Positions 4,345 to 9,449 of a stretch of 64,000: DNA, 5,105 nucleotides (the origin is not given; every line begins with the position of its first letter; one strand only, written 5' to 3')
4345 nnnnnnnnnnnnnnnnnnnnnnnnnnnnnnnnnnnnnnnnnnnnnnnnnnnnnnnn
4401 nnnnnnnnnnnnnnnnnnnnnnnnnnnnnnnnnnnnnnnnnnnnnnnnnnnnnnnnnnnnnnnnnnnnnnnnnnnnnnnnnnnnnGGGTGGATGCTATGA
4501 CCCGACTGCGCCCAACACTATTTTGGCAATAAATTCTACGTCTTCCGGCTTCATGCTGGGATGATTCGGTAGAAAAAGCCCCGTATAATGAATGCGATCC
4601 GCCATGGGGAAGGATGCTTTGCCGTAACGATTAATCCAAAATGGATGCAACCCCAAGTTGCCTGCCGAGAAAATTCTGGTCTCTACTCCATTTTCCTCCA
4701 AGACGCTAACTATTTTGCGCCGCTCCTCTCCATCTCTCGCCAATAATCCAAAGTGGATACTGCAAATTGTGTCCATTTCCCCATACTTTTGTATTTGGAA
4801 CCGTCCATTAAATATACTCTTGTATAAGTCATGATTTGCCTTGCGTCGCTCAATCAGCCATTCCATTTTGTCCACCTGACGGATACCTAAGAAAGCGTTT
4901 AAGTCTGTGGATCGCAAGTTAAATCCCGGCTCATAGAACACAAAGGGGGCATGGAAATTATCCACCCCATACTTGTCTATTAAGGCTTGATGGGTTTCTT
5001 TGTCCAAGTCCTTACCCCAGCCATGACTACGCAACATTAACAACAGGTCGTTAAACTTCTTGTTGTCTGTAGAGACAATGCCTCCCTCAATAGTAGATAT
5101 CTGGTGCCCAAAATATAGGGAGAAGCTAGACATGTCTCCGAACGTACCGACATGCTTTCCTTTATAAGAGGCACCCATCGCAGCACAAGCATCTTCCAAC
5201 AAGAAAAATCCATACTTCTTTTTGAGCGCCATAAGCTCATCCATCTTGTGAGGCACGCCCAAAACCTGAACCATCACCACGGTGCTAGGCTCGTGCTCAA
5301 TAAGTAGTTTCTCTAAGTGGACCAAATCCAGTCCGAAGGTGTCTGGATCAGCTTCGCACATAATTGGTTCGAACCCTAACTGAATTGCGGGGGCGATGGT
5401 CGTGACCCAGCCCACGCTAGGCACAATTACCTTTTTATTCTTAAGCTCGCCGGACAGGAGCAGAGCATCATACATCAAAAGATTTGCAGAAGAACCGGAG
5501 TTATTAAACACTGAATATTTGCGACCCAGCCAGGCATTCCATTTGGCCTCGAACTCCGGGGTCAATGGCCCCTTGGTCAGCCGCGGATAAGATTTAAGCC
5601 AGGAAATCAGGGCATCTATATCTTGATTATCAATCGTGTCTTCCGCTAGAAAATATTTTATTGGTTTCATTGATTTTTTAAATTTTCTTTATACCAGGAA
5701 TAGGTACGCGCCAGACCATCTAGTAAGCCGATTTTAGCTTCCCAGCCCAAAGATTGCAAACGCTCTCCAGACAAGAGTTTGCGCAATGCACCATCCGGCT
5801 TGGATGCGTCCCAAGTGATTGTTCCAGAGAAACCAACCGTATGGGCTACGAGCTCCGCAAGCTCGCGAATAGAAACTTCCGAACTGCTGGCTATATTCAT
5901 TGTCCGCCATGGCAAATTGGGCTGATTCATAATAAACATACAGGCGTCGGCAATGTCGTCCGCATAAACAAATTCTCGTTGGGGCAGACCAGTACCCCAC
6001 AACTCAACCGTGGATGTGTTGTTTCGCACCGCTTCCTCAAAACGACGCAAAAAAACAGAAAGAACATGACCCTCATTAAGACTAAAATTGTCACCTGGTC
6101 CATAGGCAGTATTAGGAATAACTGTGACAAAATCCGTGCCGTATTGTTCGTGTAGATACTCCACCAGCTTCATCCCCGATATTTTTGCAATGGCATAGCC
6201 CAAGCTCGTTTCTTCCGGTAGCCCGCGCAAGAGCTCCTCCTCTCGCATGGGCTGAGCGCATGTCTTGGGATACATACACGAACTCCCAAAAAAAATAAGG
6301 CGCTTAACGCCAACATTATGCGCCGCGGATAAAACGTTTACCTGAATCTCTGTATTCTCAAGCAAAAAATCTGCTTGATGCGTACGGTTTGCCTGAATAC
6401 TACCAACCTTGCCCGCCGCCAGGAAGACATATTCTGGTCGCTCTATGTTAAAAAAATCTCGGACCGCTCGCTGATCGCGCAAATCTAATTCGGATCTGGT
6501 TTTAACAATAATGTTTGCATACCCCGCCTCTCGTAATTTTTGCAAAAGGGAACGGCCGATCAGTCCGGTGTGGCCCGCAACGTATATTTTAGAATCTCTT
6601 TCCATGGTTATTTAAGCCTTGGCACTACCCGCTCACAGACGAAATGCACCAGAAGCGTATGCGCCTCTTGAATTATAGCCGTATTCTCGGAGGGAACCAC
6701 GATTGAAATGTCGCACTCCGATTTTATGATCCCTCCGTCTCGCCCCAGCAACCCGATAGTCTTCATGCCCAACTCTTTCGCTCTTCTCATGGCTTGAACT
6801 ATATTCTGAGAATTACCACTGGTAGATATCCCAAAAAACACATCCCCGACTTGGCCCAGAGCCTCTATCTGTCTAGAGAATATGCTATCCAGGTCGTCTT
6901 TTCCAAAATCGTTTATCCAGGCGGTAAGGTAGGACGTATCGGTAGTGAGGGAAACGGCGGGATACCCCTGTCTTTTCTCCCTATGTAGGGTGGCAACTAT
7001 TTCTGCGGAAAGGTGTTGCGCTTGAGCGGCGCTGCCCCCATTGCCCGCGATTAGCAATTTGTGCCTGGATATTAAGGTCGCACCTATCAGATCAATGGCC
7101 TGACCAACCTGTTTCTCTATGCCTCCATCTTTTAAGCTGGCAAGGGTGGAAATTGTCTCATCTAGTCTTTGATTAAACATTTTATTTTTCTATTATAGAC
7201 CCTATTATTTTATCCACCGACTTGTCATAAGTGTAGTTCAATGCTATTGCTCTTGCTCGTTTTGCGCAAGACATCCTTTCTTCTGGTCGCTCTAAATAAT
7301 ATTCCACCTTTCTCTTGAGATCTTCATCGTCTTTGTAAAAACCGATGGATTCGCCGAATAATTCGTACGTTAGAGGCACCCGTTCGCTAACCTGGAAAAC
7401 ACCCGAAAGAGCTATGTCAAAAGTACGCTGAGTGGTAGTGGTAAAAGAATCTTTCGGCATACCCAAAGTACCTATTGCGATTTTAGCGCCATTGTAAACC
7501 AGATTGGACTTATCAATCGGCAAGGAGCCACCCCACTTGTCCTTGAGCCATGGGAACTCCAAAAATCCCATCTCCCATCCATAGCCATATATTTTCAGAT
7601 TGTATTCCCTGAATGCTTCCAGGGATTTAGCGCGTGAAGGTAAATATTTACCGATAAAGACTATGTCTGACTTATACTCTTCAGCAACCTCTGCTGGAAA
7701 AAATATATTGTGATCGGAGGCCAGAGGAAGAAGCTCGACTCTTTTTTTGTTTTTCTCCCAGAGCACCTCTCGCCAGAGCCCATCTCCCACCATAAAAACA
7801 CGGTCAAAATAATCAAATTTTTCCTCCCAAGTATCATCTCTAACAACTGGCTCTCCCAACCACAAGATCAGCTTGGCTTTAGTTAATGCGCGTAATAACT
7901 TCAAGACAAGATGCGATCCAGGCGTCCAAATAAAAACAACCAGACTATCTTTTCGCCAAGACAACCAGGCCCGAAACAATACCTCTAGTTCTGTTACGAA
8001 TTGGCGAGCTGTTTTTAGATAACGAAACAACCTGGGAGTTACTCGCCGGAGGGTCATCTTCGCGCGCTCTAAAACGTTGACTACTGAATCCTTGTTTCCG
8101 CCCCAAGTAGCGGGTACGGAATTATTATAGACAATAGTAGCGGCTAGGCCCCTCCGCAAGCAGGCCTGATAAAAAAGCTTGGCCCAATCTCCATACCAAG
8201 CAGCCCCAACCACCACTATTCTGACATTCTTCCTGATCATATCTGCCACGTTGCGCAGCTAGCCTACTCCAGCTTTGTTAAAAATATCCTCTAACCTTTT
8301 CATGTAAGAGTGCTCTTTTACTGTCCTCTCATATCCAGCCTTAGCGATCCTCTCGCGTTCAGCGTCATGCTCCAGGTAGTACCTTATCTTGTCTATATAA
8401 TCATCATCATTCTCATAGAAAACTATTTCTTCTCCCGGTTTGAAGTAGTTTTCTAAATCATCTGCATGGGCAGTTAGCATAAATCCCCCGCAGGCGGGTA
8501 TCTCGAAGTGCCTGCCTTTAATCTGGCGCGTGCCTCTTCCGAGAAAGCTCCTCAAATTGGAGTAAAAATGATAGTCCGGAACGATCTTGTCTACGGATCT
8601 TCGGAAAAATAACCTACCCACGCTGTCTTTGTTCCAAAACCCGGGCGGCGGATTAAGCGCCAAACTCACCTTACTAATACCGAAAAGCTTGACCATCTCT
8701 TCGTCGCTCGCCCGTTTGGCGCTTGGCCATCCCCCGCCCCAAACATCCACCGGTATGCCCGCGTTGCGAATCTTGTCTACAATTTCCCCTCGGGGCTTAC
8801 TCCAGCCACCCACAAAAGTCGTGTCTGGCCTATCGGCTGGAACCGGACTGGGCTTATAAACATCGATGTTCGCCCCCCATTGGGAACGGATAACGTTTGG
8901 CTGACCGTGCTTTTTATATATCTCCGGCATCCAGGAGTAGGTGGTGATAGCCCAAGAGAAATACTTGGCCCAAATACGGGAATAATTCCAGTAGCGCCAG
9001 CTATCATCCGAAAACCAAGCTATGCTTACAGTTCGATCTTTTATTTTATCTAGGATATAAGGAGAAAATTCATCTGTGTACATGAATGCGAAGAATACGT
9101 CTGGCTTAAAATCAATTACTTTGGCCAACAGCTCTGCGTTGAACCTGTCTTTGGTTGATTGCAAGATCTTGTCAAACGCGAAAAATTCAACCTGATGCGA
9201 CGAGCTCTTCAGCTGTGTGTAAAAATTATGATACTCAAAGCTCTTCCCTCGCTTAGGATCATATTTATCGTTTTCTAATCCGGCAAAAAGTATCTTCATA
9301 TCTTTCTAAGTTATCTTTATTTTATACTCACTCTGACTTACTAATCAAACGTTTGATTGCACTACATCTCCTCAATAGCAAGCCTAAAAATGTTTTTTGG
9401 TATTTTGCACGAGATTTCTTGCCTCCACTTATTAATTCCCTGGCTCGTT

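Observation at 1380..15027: Minus-strand glycan locus: Gmd plus a ColD/E1-type His-variant PLP 3-dehydratase plus three Fcl/ColC paralogs, pointing to a 3,6-dideoxyhexose (colitose-like) GDP-sugar pathway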

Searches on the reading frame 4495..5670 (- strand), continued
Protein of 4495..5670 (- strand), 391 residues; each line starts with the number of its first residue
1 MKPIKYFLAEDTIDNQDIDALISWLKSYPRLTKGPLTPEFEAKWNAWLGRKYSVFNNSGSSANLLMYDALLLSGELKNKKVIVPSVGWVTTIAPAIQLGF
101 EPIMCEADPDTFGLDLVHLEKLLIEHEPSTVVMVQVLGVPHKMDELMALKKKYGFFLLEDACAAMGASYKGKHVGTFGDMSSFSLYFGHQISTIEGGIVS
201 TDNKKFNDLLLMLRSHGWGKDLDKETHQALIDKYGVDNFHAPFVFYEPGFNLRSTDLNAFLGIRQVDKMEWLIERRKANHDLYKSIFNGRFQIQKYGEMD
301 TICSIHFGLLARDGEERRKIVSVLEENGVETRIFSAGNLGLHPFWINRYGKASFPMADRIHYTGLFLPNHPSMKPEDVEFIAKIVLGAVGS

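Call 61: search_protein_families(library=pfam, proteins=[L053:3-1988:+, L053:2004-3773:+, L053:4077-4583:+, L053:4621-7509:-, L053:7509-8927:-, L053:19536-21155:+], max_evalue=0.0001)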
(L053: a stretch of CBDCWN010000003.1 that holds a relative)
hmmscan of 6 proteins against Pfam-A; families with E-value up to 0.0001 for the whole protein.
L053:3-1988:+ (661 aa): 2 families
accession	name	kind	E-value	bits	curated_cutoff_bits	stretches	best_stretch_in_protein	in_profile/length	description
PF22638.1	FlgK_D1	-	7.1e-61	206.2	28.6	1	81-315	1-233/233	Flagellar hook-associated protein FlgK helical domain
PF06429.18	Flg_bbr_C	-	1.4e-13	50.5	23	1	620-659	7-46/46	Flagellar basal body rod FlgEFG protein C-terminal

L053:2004-3773:+ (589 aa): 3 families
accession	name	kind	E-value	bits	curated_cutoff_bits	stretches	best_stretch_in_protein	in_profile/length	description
PF00669.25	Flagellin_N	-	1.2e-13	51.7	26.6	1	17-126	15-124/139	Bacterial flagellin N-terminal helical region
PF00700.27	Flagellin_C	-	3.5e-08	34.1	23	1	507-579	3-75/86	Bacterial flagellin C-terminal helical region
PF21158.3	flgK_1st_1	-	2.1e-05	24.9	24.2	0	315-399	2-79/81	Flagellar hook-associated protein 1, D2-like domain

L053:4077-4583:+ (168 aa): 1 family
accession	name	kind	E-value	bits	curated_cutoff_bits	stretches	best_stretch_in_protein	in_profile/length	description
PF02623.20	FliW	-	1.5e-36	125.3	25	1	28-146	2-122/122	FliW protein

L053:4621-7509:- (962 aa): 5 families
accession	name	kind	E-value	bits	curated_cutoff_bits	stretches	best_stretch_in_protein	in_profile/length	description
PF00072.30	Response_reg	-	8.9e-48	161.5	30.2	3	528-644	1-110/111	Response regulator receiver domain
PF02518.31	HATPase_c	-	1.9e-29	102.7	26.4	1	393-506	1-108/111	Histidine kinase-, DNA gyrase B-, and HSP90-like ATPase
PF00512.31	HisKA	-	8e-21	74.3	26.9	1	282-346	2-66/66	His Kinase A (phospho-acceptor) domain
PF01627.28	Hpt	-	4.4e-12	46.5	24.6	1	863-943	1-81/84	Hpt domain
PF08448.16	PAS_4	-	1.6e-08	35.2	23.1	0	154-240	2-98/110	PAS fold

L053:7509-8927:- (472 aa): 3 families
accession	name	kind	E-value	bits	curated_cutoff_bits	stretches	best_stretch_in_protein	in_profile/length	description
PF11871.13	DUF3391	-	9.9e-24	84.9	27.8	1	60-184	2-133/136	Domain of unknown function (DUF3391)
PF13487.12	HD_5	-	1.7e-21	77.1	27.2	1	221-363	14-158/170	HD domain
PF01966.28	HD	-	1.9e-13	51.1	22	1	224-344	4-116/116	HD domain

L053:19536-21155:+ (540 aa): 1 family
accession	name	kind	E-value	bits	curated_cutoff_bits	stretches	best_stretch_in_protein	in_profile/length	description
PF13578.12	Methyltransf_24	-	3.7e-22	79.6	26.3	1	63-193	1-104/105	Methyltransferase domain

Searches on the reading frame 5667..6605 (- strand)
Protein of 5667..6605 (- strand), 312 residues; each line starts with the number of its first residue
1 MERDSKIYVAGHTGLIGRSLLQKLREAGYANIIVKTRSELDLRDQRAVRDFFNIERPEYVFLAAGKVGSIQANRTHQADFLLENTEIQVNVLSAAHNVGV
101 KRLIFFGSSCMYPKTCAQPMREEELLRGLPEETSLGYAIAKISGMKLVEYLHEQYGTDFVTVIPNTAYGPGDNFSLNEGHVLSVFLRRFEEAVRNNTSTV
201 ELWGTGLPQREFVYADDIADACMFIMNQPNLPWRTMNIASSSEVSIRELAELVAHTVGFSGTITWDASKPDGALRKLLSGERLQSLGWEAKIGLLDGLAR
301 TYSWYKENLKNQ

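Call 4: search_protein_families(library=pfam, proteins=[window:5667-6605:-], max_evalue=0.01)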
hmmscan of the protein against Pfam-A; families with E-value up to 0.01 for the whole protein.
window:5667-6605:- (312 aa): 5 families
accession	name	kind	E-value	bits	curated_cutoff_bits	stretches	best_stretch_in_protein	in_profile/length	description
PF01370.27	Epimerase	-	2.3e-55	188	20.9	1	7-238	1-239/240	NAD dependent epimerase/dehydratase family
PF16363.11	GDP_Man_Dehyd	-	1.4e-14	54.7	27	1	39-265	58-272/332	GDP-mannose 4,6 dehydratase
PF04321.23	RmlD_sub_bind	-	5.5e-08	32.7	27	1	6-258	2-232/287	RmlD substrate binding domain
PF13460.12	NAD_binding_10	-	0.0026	18.1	27.2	0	40-113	46-103/184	NAD(P)H-binding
PF05368.20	NmrA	-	0.0082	16.2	27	0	4-105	2-104/298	NmrA-like family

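Call 6: search_protein_families(library=ncbifam, proteins=[window:5667-6605:-], max_evalue=0.001)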
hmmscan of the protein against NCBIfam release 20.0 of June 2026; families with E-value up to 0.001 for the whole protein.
window:5667-6605:- (312 aa): 8 families
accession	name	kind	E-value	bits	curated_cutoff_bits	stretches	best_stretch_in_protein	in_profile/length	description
NF047922.1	GDPFucSynFcl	equivalog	1.8e-113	379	500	1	4-310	2-306/308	GDP-L-fucose synthase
TIGR04180.1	EDH_00030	hypoth_equivalog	7.5e-15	54.8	475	1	41-268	57-267/297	NAD-dependent 4,6-dehydratase LegB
TIGR01181.1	dTDP_gluc_dehyt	equivalog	5.7e-12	45.4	365.1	1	134-308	148-314/321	dTDP-glucose 4,6-dehydratase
TIGR01179.1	galE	equivalog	2.8e-11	42.8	262.3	1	39-309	53-329/332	UDP-glucose 4-epimerase GalE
TIGR03466.1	HpnA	hypoth_equivalog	1.8e-06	27.1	367.65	1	7-187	3-190/327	hopanoid-associated sugar epimerase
TIGR02197.1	heptose_epim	equivalog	2.9e-06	26.7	274.6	1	7-259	1-262/316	ADP-glyceromanno-heptose 6-epimerase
TIGR01214.1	rmlD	equivalog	1.5e-05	24.3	224.05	1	6-101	1-94/285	dTDP-4-dehydrorhamnose reductase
NF058621.1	DiazavRedAvaA7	equivalog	0.00044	20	400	1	6-104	2-110/304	3-diazoavenalumate denitrifying reductase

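Call 22: search_solved_structures(query=window:5667-6605:-, max_evalue=1e-15)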
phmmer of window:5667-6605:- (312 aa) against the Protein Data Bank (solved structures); distinct sequences matched with E-value up to 1e-15: 25.
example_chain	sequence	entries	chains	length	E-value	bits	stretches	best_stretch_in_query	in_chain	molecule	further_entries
1bsv_A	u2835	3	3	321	1.2e-88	300.7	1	5-308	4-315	PROTEIN (GDP-FUCOSE SYNTHETASE) | GDP-FUCOSE SYNTHETASE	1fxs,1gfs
1bws_A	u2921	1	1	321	3.2e-88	299.3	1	5-308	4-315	PROTEIN (GDP-4-KETO-6-DEOXY-D-MANNOSE EPIMERASE/REDUCTASE)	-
1e6u_A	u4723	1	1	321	8.8e-88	297.9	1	5-308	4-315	GDP-FUCOSE SYNTHETASE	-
1e7s_A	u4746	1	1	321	1.6e-87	297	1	5-308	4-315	GDP-FUCOSE SYNTHETASE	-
1e7q_A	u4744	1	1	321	1.7e-87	297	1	5-308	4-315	GDP-FUCOSE SYNTHETASE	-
1e7r_A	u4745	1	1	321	1.1e-86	294.3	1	5-308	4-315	GDP-FUCOSE SYNTHETASE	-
7anh_A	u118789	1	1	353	7.6e-82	278.4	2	1-192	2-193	GDP-L-fucose synthase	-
7ll6_A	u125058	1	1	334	1e-80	274.7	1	5-307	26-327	GDP-L-fucose synthase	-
8du0_A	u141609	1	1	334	1e-80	274.7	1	5-307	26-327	GDP-L-fucose synthase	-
8ewu_A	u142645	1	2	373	3.4e-79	269.7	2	1-190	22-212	GDP-L-fucose synthase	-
7cxt_A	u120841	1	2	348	3.1e-68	233.7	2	1-192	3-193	GDP-L-fucose synthase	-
7m13_A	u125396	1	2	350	3.1e-68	233.7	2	1-192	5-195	GDP-L-fucose synthase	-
7anc_A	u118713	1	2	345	4.7e-68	233.1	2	1-192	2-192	GDP-L-fucose synthase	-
4b8w_A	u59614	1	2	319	4.1e-44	154.5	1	5-309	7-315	GDP-L-FUCOSE SYNTHASE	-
4b8z_A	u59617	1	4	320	4.1e-44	154.5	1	5-309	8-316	GDP-L-FUCOSE SYNTHASE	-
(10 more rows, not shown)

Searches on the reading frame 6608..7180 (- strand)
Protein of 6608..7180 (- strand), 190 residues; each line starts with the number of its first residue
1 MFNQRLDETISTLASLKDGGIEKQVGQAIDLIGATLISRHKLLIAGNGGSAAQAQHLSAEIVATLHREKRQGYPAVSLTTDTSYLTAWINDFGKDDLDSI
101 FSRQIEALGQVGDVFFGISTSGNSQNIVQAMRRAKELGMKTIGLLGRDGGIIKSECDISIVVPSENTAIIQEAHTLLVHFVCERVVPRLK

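Call 4: search_protein_families(library=pfam, proteins=[window:6608-7180:-], max_evalue=0.01)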
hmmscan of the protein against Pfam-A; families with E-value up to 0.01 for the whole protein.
window:6608-7180:- (190 aa): 2 families
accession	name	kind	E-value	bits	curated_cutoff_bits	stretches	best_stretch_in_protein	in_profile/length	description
PF13580.11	SIS_2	-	3.1e-20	73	27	1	22-146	18-138/138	SIS domain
PF01380.27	SIS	-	6.9e-08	32.8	25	1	109-168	51-110/131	SIS domain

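Call 6: search_protein_families(library=ncbifam, proteins=[window:6608-7180:-], max_evalue=0.001)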
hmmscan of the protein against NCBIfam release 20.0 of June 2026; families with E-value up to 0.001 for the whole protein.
window:6608-7180:- (190 aa): 11 families
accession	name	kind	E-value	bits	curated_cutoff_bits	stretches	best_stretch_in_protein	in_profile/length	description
TIGR00441.1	gmhA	equivalog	1.6e-52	177.6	209.45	1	30-185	2-153/154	D-sedoheptulose 7-phosphate isomerase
NF010546.0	PRK13936.1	equivalog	2.2e-52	177.7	276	1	21-185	25-188/197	phosphoheptose isomerase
NF001628.0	PRK00414.1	equivalog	1e-40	139.4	265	1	4-182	8-183/192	D-sedoheptulose 7-phosphate isomerase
NF008138.0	PRK10886.1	equivalog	2.5e-31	108.9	352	1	26-185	28-186/196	DnaA initiator-associating protein DiaA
NF010547.0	PRK13938.1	equivalog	2.9e-30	105.4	320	1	36-185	42-187/196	D-sedoheptulose 7-phosphate isomerase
NF003915.0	PRK05441.1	subfamily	4.8e-05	22.5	168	1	24-162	47-182/300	N-acetylmuramic acid 6-phosphate etherase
NF040776.2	AlsR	equivalog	0.00012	21.1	400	1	108-170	173-235/279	transcriptional repressor AlsR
TIGR00274.1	TIGR00274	equivalog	0.00024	20.2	302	1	93-161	112-176/291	N-acetylmuramic acid 6-phosphate etherase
NF008458.0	PRK11337.1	equivalog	0.00028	20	378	1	107-171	184-248/293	MurR/RpiR family transcriptional regulator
NF002805.0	PRK02947.1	subfamily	0.00041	19.6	135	0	110-144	106-140/247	sugar isomerase domain-containing protein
NF009222.0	PRK12570.1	subfamily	0.00076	18.4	255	0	24-162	54-189/307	N-acetylmuramic acid 6-phosphate etherase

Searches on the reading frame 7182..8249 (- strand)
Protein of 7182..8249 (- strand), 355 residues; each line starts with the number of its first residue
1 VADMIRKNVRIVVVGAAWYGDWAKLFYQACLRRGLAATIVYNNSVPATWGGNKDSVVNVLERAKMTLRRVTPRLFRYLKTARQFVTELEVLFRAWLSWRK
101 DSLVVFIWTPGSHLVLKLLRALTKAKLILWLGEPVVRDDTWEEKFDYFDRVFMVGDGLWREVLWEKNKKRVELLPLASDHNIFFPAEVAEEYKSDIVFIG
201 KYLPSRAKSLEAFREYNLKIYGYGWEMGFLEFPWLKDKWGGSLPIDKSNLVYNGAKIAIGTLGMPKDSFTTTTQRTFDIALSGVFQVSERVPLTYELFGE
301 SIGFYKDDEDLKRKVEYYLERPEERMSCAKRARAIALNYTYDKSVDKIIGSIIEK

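Call 4: search_protein_families(library=pfam, proteins=[window:7182-8249:-], max_evalue=0.01)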
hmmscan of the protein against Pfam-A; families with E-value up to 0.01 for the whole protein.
window:7182-8249:- (355 aa): 1 family
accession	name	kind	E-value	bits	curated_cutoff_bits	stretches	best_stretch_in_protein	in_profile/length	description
PF13524.12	Glyco_trans_1_2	-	2.7e-20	73.2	25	1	210-349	6-143/144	Glycosyl transferase-like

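Call 6: search_protein_families(library=ncbifam, proteins=[window:7182-8249:-], max_evalue=0.001)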
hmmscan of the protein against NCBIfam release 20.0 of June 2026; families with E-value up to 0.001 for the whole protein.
window:7182-8249:- (355 aa): 0 families

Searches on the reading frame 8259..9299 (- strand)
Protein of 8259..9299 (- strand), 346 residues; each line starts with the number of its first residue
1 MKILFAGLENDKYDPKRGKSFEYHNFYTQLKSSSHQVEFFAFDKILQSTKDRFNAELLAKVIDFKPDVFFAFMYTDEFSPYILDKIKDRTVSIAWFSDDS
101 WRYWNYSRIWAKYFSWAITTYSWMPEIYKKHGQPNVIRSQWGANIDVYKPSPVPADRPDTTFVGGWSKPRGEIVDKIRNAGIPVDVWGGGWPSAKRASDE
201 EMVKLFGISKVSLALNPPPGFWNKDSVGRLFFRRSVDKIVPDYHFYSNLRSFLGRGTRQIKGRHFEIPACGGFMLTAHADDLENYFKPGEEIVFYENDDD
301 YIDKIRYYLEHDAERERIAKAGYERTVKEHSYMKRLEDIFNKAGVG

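Call 5: search_protein_families(library=pfam, proteins=[window:8259-9299:-], max_evalue=0.01)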
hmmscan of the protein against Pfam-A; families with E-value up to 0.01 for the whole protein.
window:8259-9299:- (346 aa): 1 family
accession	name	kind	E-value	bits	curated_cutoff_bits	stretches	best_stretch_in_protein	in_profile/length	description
PF13524.12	Glyco_trans_1_2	-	5.4e-32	111.2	25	1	172-340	4-143/144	Glycosyl transferase-like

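Call 6: search_protein_families(library=ncbifam, proteins=[window:8259-9299:-], max_evalue=0.001)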
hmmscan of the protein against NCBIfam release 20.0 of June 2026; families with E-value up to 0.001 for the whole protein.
window:8259-9299:- (346 aa): 0 families
